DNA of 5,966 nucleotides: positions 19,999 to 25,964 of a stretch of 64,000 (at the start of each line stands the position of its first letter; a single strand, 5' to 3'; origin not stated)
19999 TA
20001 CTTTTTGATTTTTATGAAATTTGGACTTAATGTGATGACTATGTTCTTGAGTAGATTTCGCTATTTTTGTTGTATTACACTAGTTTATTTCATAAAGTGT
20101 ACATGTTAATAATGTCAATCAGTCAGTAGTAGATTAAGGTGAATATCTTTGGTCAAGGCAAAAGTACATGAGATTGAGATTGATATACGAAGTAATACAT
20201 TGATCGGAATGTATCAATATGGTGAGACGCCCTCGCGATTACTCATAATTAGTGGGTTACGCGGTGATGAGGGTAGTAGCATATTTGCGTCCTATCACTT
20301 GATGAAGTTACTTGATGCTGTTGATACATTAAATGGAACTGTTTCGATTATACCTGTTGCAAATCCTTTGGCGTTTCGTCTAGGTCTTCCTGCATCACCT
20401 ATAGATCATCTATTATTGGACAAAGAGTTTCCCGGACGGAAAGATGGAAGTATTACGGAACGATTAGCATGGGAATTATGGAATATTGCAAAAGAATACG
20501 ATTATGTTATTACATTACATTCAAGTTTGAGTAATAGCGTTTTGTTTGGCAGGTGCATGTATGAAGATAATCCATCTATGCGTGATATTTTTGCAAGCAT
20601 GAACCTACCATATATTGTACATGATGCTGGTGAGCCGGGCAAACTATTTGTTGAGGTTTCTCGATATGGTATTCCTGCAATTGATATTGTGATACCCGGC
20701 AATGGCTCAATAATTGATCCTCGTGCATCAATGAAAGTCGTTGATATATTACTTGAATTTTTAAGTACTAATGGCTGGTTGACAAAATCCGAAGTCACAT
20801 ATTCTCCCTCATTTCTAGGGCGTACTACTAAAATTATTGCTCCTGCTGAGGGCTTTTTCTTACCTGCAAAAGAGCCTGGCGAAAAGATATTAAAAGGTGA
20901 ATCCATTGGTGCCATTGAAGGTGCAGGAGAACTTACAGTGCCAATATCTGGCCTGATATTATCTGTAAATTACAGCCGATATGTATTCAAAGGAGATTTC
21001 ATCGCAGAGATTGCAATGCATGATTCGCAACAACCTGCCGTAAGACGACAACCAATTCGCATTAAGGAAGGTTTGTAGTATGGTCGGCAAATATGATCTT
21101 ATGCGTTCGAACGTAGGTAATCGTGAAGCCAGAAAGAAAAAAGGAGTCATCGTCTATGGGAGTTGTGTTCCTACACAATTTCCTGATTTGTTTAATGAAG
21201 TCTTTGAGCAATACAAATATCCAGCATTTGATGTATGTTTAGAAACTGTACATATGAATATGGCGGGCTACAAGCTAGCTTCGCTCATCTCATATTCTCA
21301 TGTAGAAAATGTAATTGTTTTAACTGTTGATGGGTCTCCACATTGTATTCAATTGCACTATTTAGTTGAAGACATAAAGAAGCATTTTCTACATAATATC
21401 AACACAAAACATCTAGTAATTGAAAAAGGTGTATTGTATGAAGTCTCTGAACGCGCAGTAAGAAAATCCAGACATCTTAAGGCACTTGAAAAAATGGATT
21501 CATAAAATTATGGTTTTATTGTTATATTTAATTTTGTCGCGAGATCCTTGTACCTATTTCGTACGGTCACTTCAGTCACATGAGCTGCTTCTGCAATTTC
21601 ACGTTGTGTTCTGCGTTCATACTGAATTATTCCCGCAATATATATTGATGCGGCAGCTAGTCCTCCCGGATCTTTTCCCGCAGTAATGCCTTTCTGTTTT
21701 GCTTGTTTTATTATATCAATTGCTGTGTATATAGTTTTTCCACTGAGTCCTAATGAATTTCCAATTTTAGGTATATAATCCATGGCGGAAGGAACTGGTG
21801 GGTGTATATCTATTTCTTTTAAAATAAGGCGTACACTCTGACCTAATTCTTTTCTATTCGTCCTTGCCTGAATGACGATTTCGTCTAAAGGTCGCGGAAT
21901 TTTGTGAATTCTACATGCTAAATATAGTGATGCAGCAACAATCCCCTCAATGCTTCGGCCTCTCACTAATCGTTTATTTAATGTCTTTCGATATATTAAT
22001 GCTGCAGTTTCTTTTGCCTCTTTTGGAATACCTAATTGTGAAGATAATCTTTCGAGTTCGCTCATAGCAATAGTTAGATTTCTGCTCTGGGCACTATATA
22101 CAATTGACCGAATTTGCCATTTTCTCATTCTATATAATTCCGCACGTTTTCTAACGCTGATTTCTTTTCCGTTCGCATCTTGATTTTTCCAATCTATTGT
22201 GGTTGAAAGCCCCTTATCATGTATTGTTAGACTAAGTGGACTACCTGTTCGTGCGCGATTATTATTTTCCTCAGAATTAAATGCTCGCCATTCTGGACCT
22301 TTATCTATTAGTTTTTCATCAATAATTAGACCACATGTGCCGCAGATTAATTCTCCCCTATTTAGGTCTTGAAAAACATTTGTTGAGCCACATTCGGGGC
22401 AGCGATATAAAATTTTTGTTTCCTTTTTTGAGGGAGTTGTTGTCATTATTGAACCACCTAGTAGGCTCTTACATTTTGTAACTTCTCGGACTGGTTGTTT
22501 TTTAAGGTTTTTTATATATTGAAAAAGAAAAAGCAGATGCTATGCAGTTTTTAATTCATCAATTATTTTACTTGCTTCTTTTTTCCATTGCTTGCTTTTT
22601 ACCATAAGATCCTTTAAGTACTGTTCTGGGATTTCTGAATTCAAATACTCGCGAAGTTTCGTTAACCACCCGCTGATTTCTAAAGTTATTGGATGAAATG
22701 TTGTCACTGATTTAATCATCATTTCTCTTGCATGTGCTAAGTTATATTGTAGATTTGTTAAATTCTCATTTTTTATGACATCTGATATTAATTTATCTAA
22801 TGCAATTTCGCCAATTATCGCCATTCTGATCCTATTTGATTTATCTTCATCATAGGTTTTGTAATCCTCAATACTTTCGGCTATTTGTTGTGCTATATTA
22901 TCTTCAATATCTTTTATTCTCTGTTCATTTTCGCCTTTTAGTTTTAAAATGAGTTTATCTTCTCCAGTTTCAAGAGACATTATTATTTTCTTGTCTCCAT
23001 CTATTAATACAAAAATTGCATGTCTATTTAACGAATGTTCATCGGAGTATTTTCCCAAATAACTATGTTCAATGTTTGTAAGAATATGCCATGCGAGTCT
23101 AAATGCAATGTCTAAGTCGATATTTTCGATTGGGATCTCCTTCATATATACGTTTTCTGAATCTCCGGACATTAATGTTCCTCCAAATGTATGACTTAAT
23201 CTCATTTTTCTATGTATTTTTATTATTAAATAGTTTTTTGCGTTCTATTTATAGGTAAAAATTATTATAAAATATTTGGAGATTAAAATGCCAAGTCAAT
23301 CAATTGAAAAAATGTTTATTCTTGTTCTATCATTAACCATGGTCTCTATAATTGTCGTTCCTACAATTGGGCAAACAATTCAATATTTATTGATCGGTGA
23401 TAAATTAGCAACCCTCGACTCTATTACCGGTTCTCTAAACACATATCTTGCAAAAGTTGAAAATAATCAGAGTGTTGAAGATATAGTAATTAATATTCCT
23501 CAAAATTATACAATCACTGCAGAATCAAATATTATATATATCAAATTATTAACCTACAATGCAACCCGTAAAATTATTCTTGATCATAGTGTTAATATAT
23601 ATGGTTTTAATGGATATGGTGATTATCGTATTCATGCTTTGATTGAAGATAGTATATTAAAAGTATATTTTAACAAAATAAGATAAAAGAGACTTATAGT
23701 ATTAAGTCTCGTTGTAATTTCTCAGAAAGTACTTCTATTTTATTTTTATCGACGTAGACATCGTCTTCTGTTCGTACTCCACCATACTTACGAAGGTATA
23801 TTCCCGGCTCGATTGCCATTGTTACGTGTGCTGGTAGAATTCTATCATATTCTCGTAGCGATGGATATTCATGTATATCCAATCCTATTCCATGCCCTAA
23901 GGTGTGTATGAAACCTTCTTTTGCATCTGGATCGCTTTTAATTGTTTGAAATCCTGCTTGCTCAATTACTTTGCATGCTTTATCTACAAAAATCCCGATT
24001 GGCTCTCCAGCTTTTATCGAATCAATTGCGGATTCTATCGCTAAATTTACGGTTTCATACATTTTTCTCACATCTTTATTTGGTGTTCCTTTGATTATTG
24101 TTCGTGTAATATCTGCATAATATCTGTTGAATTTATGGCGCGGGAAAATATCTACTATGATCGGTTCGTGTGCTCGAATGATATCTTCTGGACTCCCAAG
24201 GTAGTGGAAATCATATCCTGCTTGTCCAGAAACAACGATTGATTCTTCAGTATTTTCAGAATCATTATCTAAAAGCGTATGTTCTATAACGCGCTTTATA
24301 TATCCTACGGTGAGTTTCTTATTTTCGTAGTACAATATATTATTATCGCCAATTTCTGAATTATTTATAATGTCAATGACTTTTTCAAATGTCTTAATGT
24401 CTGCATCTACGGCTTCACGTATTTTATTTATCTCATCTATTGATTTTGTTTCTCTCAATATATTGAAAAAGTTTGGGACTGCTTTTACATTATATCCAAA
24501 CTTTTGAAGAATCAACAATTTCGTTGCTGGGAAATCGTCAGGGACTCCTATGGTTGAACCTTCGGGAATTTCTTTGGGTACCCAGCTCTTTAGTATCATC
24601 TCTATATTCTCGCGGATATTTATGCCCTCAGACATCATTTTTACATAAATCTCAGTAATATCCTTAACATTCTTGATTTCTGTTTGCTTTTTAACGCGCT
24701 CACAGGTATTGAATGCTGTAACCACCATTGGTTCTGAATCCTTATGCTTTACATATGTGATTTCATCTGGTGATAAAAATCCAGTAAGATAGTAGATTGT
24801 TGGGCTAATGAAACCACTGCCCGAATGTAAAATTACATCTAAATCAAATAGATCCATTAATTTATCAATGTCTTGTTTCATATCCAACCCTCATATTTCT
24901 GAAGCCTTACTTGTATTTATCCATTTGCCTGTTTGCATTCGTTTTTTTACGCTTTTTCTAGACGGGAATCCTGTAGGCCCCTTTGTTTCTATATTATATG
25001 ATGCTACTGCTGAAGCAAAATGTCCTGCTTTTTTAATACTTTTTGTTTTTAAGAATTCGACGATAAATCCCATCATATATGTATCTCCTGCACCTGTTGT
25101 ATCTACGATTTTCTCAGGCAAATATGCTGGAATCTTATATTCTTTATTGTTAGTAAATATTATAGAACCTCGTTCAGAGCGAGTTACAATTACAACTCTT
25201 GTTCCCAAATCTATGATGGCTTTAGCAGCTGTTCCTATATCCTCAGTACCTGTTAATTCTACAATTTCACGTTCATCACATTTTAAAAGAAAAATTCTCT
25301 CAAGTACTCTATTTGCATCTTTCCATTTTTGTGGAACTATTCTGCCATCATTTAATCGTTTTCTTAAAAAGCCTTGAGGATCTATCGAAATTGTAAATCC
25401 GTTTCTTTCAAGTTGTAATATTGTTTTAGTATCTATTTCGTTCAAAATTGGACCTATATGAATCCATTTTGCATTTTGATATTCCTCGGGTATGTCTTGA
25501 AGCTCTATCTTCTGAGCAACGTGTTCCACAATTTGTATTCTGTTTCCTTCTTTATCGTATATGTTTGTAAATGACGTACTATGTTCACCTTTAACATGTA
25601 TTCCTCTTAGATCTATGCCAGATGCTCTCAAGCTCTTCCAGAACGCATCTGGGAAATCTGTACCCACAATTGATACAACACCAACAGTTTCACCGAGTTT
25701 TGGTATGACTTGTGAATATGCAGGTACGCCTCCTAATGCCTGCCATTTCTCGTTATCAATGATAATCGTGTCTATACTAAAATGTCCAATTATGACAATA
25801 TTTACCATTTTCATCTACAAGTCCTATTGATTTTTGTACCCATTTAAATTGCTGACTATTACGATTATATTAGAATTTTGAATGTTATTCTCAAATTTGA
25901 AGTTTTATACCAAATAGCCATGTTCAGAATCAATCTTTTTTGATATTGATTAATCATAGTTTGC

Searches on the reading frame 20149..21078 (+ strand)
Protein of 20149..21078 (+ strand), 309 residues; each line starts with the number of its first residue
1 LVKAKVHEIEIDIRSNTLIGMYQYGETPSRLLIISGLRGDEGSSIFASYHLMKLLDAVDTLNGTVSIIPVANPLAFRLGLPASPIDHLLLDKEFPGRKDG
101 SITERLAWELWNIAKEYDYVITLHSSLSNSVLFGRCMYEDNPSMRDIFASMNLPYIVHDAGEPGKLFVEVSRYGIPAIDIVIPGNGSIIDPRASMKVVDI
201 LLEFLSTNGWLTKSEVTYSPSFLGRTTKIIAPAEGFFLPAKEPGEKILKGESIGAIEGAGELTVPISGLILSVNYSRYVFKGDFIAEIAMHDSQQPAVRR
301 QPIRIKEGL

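Call 8: search_protein_families(library=pfam, proteins=[window:20149-21078:+], max_evalue=0.01)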
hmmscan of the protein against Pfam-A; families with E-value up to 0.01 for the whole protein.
window:20149-21078:+ (309 aa): 1 family
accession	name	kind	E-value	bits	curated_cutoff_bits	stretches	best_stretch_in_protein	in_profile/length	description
PF24827.1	AstE_AspA_cat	-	8.5e-12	45.5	25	1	30-179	4-164/192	Succinylglutamate desuccinylase/Aspartoacylase catalytic domain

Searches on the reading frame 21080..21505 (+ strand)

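Call 8: search_protein_families(library=pfam, proteins=[window:21080-21505:+], max_evalue=0.01)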
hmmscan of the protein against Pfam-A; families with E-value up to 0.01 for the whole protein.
window:21080-21505:+ (141 aa): 1 family
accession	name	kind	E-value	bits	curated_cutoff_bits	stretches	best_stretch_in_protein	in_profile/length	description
PF14401.11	RLAN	-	0.0088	16.1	25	0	14-59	79-124/150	RimK-like ATPgrasp N-terminal domain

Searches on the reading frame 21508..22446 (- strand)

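Call 8: search_protein_families(library=pfam, proteins=[window:21508-22446:-], max_evalue=0.01)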
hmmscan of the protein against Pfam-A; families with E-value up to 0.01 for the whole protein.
window:21508-22446:- (312 aa): 7 families
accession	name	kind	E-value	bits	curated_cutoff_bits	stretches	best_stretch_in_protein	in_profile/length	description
PF00382.24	TFIIB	-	2.8e-38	130.3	23.6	2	219-303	6-90/92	Transcription factor TFIIB repeat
PF08271.17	Zn_Ribbon_TF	-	4.2e-18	65.1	29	1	14-56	1-43/43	TFIIB zinc-binding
PF00134.28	Cyclin_N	-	2.4e-07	31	23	1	121-212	28-122/127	Cyclin, N-terminal domain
PF08279.18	HTH_11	-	0.00071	19.9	25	0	280-306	17-43/55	HTH domain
PF04545.22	Sigma70_r4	-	0.0012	18.8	24.1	1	276-301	18-43/50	Sigma-70, region 4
PF13404.12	HTH_AsnC-type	-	0.0025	18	27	0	278-302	17-41/42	AsnC-type helix-turn-helix domain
PF01857.25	RB_B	-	0.0081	16.5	26.9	0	124-202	10-90/144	Retinoblastoma-associated protein B domain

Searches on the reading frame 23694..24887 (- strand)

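Call 6: search_protein_families(library=pfam, proteins=[window:23694-24887:-], max_evalue=0.01)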
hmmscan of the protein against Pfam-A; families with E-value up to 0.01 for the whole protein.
window:23694-24887:- (397 aa): 1 family
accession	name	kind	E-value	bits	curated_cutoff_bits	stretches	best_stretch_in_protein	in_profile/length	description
PF00557.29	Peptidase_M24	-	1.8e-37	129.6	23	1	155-380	2-207/208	Metallopeptidase family M24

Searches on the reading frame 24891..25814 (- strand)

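Call 6: search_protein_families(library=pfam, proteins=[window:24891-25814:-], max_evalue=0.01)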
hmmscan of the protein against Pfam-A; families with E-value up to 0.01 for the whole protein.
window:24891-25814:- (307 aa): 1 family
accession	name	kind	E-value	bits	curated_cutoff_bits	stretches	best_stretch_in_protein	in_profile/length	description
PF00294.29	PfkB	-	1.1e-36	127.1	25.8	1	6-281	4-296/302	pfkB family carbohydrate kinase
